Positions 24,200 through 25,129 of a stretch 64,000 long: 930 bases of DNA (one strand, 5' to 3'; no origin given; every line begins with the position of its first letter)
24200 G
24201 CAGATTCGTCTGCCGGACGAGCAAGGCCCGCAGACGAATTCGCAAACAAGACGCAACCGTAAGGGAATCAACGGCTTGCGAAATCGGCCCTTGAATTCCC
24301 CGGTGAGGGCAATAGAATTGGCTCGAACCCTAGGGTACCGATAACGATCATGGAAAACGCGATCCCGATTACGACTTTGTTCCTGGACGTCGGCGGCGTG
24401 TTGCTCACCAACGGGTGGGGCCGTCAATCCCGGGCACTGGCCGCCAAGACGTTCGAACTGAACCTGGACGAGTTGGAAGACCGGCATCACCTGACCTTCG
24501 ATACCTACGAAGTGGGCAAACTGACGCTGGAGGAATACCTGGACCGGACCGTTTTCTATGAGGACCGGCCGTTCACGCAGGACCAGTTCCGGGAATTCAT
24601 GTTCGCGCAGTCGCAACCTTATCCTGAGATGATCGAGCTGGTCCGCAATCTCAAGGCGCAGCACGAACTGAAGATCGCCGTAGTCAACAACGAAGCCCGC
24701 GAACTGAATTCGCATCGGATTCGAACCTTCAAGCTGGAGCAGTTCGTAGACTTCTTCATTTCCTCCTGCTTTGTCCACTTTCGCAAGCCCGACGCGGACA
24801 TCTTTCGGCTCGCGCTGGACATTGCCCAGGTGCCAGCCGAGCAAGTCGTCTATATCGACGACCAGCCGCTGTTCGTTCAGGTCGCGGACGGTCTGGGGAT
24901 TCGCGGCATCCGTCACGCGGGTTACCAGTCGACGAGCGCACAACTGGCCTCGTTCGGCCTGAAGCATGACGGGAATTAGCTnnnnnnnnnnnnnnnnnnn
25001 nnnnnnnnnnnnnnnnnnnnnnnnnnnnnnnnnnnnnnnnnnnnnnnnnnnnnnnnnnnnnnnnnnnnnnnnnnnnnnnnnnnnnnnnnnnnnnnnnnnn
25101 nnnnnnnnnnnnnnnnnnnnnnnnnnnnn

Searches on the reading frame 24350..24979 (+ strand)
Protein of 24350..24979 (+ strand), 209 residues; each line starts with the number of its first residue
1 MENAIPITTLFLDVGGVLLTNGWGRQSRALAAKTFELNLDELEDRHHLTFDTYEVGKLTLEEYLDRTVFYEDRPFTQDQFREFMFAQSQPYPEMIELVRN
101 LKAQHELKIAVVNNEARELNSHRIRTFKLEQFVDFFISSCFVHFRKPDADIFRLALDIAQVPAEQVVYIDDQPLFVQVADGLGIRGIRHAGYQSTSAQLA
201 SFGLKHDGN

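Call 42: search_protein_families(library=pfam, proteins=[window:24350-24979:+], max_evalue=0.001)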
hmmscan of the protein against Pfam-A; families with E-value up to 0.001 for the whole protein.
window:24350-24979:+ (209 aa): 2 families
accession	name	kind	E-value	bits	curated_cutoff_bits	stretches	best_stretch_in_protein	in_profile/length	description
PF00702.32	Hydrolase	-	4.9e-15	56.9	26.4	1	8-172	2-180/191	haloacid dehalogenase-like hydrolase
PF13419.12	HAD_2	-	7.8e-15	55.9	23.8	1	60-185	45-174/178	Haloacid dehalogenase-like hydrolase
